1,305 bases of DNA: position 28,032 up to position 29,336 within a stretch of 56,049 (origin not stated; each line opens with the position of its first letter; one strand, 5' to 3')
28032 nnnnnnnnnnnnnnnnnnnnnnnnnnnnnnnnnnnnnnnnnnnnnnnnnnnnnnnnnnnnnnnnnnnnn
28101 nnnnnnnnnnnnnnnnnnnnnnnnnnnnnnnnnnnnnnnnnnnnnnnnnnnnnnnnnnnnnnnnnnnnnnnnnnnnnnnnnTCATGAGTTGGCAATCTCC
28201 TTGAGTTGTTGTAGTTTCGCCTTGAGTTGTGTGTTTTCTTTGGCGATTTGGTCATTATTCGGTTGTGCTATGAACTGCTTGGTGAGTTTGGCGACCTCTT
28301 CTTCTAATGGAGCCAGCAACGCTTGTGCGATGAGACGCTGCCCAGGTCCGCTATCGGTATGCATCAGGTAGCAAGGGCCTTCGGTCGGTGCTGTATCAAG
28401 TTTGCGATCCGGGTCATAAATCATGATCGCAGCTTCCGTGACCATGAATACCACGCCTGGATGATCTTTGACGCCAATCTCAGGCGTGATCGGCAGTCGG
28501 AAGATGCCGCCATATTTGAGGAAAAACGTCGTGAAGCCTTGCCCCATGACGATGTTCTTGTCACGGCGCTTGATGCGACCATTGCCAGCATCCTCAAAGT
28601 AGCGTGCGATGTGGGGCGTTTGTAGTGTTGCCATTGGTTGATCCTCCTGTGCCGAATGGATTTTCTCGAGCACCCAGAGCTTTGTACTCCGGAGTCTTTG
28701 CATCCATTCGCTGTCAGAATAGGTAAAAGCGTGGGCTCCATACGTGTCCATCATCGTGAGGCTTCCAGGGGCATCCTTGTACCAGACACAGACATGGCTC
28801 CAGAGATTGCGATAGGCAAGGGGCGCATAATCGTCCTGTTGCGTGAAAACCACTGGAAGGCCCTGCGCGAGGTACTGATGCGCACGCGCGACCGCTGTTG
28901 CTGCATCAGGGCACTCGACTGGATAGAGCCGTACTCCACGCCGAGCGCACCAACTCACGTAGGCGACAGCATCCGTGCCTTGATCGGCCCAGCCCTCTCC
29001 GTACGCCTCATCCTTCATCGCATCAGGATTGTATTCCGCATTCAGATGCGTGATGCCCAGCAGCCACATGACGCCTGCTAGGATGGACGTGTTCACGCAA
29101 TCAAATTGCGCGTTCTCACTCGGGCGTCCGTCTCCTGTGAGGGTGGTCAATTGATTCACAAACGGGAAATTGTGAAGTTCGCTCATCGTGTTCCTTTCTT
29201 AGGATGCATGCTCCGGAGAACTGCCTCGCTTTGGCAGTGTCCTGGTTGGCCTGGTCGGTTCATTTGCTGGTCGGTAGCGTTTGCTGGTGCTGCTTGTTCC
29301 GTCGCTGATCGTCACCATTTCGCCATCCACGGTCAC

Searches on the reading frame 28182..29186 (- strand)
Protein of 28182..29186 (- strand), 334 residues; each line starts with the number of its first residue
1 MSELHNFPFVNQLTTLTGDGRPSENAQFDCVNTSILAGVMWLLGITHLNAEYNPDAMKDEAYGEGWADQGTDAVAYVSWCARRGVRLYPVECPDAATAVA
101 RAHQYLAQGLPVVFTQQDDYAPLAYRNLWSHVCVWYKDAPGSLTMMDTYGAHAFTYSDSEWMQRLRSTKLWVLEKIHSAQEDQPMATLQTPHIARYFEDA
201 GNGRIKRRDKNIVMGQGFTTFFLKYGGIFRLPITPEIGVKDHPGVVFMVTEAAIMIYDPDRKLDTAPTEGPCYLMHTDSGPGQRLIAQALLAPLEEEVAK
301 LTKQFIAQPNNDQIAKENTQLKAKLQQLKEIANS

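Call 31: find_encoding_contigs(protein=window:28182-29186:-, flank=10000, max_places=3)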
Protein window:28182-29186:- (334 aa): no gene with exactly this product is on record in the collection.
